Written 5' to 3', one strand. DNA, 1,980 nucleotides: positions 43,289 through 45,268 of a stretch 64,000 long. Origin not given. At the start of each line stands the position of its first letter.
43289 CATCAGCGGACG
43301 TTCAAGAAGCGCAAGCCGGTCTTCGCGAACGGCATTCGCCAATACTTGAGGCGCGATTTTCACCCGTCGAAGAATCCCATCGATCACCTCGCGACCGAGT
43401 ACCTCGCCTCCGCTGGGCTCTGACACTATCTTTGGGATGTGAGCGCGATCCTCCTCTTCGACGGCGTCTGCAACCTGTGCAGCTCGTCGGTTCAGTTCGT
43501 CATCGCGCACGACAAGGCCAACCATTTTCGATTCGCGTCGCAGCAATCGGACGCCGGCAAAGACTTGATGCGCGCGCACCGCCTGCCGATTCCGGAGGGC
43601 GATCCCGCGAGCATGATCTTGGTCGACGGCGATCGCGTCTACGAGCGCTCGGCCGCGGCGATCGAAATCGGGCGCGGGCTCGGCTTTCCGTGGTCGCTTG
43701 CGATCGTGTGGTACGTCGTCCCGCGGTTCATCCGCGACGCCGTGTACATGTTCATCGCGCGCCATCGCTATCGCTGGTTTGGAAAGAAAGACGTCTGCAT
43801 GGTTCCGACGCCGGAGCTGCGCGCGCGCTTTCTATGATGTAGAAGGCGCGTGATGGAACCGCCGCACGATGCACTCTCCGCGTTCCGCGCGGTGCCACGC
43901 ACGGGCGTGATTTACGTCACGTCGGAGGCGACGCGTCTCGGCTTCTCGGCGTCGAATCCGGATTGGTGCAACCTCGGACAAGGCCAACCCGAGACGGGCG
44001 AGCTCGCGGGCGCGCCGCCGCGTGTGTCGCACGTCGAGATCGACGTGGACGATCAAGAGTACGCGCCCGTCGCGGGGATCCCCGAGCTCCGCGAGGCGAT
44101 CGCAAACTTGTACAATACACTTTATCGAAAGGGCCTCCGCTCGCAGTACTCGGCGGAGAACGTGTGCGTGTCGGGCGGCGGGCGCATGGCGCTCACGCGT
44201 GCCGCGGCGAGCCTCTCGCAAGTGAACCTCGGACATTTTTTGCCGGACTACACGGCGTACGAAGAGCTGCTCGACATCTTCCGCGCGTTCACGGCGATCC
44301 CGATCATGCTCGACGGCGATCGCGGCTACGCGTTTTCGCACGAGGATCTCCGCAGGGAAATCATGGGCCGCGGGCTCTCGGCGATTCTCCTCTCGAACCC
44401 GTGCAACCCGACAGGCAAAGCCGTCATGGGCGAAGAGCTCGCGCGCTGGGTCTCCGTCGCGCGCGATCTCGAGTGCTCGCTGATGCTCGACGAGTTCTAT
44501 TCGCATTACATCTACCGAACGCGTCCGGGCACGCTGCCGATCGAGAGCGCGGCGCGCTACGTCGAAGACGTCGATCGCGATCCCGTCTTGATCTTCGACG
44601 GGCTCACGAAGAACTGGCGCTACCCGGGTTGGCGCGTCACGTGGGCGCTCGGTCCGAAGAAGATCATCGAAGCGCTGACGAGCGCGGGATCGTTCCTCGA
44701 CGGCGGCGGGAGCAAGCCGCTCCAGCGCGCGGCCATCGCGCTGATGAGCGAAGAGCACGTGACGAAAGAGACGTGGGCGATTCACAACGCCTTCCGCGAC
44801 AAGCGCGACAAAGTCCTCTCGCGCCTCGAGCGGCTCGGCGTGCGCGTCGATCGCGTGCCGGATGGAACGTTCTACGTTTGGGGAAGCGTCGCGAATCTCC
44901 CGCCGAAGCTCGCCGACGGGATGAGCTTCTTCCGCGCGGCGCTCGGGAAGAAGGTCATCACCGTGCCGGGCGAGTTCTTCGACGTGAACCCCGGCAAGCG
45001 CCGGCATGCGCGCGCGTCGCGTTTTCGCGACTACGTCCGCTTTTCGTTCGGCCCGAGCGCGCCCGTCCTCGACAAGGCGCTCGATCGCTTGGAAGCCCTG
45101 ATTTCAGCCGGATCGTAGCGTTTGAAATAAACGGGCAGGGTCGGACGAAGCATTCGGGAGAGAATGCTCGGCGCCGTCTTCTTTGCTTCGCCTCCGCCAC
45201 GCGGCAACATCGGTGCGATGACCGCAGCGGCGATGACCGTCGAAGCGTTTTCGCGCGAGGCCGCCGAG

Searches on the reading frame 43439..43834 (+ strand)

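Call 36: search_protein_families(library=pfam, proteins=[window:43439-43834:+], max_evalue=0.001)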
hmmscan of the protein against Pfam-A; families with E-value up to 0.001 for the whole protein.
window:43439-43834:+ (132 aa): 1 family
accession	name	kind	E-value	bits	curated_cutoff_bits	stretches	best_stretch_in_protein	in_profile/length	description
PF04134.17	DCC1-like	-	8.8e-29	101.5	27.8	1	5-116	1-113/113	DCC1-like thiol-disulfide oxidoreductase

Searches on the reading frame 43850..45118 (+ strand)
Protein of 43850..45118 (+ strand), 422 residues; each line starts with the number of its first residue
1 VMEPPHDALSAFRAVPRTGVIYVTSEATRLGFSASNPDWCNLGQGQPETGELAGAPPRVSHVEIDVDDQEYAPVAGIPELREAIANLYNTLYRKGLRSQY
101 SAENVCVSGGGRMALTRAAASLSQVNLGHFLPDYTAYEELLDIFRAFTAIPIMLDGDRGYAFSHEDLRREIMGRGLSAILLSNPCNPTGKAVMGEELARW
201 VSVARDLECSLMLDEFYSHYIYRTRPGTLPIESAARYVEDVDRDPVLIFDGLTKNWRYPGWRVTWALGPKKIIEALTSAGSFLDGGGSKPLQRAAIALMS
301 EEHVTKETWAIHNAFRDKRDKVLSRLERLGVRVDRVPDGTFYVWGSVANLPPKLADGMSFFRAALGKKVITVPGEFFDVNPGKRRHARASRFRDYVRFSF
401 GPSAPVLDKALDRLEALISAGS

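Call 36: search_protein_families(library=pfam, proteins=[window:43850-45115:+], max_evalue=0.001)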
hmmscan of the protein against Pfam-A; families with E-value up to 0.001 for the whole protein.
window:43850-45115:+ (422 aa): 1 family
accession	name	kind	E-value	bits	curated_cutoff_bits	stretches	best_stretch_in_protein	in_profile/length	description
PF00155.27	Aminotran_1_2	-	1.2e-30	107.4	19.7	1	38-414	2-361/361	Aminotransferase class I and II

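Call 71: find_encoding_contigs(protein=window:43850-45118:+, flank=10000, max_places=6)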
Protein window:43850-45118:+ (422 aa): no gene with exactly this product is on record in the collection.
